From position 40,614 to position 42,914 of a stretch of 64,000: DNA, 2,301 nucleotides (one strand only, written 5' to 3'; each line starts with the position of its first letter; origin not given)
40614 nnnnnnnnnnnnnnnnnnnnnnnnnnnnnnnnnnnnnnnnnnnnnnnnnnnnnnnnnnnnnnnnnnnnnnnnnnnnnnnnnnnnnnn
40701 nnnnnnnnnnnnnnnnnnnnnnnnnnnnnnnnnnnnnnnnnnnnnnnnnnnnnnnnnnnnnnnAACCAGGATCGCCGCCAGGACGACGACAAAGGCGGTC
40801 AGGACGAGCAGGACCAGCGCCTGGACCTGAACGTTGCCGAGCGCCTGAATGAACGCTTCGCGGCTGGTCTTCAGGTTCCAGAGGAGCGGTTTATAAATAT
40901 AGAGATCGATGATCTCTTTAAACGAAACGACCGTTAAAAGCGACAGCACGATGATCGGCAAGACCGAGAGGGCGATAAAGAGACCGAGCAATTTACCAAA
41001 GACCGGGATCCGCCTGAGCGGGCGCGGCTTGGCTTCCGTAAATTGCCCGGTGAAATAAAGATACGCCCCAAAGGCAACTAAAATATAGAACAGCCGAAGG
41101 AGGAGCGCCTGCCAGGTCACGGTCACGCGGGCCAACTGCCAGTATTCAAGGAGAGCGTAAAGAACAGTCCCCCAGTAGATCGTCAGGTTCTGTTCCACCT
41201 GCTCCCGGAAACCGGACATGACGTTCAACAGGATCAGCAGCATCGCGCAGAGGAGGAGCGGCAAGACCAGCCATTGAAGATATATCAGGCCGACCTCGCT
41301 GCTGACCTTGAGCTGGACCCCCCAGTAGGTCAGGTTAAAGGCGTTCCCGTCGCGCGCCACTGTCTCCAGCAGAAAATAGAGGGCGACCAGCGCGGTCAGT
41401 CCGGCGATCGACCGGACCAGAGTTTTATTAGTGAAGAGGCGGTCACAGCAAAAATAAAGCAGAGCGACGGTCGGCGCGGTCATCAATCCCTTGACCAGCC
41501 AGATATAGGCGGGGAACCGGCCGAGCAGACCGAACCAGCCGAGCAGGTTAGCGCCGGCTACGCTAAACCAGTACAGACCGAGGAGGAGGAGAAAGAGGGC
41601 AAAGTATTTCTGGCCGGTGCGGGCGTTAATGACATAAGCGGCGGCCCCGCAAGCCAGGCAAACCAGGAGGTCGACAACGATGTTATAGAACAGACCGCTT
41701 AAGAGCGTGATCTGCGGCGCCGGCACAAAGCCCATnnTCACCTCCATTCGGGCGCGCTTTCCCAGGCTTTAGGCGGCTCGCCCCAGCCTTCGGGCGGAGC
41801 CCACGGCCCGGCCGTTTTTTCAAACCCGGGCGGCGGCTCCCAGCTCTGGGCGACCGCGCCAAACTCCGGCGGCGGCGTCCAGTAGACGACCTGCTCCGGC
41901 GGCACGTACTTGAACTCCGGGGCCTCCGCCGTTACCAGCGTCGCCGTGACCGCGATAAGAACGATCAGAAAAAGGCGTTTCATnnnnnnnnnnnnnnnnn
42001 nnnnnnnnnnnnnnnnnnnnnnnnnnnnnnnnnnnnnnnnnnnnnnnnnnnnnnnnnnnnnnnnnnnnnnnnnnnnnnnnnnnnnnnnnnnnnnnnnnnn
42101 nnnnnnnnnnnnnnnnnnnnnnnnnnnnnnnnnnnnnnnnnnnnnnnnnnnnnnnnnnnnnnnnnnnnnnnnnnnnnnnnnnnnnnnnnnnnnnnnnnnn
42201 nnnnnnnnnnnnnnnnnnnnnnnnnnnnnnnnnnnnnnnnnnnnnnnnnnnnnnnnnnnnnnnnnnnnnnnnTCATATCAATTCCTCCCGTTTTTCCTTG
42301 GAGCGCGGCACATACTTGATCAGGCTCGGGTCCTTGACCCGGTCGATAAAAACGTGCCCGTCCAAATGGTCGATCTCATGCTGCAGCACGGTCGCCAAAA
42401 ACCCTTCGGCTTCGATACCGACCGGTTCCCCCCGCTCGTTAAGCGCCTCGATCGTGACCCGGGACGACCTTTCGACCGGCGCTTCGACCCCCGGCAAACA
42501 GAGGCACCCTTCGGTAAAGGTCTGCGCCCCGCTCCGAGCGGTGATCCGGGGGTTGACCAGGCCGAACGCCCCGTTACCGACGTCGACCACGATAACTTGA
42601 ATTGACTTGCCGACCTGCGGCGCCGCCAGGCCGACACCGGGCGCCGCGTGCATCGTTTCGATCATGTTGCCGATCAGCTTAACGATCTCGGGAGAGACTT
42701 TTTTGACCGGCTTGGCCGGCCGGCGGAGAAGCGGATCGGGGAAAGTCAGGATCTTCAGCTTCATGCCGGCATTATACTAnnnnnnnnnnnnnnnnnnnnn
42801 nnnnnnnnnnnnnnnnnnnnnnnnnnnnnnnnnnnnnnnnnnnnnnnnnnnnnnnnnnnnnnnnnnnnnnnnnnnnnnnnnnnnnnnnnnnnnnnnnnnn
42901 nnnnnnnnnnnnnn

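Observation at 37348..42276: Signalling module inserted into the conserved priA-def-fmt operon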

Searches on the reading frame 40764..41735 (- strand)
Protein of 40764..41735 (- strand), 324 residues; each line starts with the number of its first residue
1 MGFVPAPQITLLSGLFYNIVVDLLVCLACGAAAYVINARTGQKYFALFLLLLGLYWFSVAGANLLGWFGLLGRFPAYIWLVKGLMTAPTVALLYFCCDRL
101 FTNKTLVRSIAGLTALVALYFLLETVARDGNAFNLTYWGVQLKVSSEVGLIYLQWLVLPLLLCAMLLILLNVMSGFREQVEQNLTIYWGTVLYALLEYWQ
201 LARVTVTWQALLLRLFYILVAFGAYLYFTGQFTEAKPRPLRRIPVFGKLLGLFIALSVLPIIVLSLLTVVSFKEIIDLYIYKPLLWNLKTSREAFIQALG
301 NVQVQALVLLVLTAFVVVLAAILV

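Call 34: find_homologous_proteins(query=window:40764-41735:-, max_evalue=0.001)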
Query window:40764-41735:- (324 aa): 4 proteins with E <= 0.001 among 8000 candidates.
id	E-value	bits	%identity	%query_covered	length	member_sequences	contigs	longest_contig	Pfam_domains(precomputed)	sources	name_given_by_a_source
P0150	8.6e-38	149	37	96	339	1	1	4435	-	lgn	-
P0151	9.2e-30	123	34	91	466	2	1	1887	PF00672.31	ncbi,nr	ncbi:MAG TPA: HAMP domain-containing protein, partial [Candidatus Sulfotelmatobacter sp.]|nr:HAMP do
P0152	1.0e-23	103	69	17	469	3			PF00672.31,PF02518.32,PF00512.32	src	-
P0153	7.0e-18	84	65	25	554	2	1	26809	PF00672.31,PF13185.13,PF01590.33,PF02518.32,PF13492.13,PF00512.32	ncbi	ncbi:ATP-binding protein [Candidatus Margulisiibacteriota bacterium]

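Call 39: search_protein_families(library=pfam, proteins=[window:40764-41735:-], max_evalue=1)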
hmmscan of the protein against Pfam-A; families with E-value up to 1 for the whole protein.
window:40764-41735:- (324 aa): 0 families

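Call 55: find_encoding_contigs(protein=P0150, flank=5000, max_places=2)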
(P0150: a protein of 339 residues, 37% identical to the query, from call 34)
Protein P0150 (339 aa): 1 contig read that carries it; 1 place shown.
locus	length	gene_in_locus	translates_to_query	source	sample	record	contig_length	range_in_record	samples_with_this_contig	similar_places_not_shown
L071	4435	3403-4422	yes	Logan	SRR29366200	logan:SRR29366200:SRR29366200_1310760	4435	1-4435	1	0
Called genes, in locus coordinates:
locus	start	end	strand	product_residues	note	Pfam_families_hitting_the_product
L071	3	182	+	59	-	?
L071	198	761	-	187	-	PF10502:Peptidase_S26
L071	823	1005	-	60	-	-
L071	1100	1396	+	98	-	-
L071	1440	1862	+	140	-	-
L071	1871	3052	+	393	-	-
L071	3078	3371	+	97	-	-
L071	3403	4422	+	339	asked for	-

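Call 56: find_encoding_contigs(protein=P0151, flank=5000, max_places=2)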
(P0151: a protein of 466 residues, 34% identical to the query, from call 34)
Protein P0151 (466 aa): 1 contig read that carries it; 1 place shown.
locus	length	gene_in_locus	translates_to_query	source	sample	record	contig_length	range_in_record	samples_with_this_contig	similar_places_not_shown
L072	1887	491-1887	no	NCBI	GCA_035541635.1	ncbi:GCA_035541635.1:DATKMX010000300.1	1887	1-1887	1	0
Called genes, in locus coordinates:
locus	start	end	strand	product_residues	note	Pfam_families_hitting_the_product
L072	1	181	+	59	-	?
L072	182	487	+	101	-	-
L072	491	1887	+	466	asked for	PF00672:HAMP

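Call 65: predict_structure(alignment_id=A2)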
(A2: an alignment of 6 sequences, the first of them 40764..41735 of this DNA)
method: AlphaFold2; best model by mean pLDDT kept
length: 324 residues; sequences in the alignment: 6
mean_pLDDT: 73.6   pTM: 0.73
mean pLDDT of the five models: 73.6, 73.0, 72.8, 72.4, 68.9
residues with pLDDT >= 90: 37; 70-90: 150; 50-70: 120; < 50: 17
segments of 3 or more residues with pLDDT < 50: 5-11, 233-237
pLDDT, mean of each block of 10 residues (from residue 1): 46 71 85 82 88 92 83 81 89 89 87 89 82 66 78 90 90 67 80 87 62 76 72 48 62 60 63 61 53 63 61 61 55
secondary structure, 60 per line:
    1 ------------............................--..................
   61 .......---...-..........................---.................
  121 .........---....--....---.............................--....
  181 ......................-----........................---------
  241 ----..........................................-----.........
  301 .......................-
elements in order: H13-40 H43-67 H75-100 H104-129 E133-136 E139-142 H146-174 H177-202 H208-231 H245-286 H292-323

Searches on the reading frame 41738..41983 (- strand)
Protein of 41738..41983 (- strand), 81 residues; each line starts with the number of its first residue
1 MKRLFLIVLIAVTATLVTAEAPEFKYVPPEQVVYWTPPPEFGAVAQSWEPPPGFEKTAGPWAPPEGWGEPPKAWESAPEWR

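Call 3: search_protein_families(library=pfam, proteins=[window:41738-41983:-], max_evalue=0.01)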
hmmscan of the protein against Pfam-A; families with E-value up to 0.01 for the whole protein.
window:41738-41983:- (81 aa): 0 families

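Call 37: search_protein_families(library=ncbifam, proteins=[window:41738-41983:-], max_evalue=0.01)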
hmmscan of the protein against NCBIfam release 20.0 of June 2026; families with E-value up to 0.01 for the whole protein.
window:41738-41983:- (81 aa): 0 families

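Call 71: search_solved_structures(query=window:41738-41983:-, max_evalue=1)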
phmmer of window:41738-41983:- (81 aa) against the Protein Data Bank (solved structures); distinct sequences matched with E-value up to 1: 1.
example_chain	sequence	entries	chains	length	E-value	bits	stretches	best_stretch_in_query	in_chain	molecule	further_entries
6cfz_F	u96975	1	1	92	0.47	13.7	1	26-65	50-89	Dad1,Dad1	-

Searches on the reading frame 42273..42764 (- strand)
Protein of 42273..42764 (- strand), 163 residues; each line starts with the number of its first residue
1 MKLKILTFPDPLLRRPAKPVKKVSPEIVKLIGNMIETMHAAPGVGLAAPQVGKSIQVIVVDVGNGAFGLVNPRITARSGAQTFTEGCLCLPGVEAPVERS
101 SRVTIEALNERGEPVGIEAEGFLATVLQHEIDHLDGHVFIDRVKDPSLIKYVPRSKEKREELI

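Call 3: search_protein_families(library=pfam, proteins=[window:42273-42764:-], max_evalue=0.01)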
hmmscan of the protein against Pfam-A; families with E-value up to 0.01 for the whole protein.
window:42273-42764:- (163 aa): 1 family
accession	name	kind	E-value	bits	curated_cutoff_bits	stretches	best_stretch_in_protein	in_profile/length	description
PF01327.26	Pep_deformylase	-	9.8e-49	165.4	22.8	1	3-145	2-152/156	Polypeptide deformylase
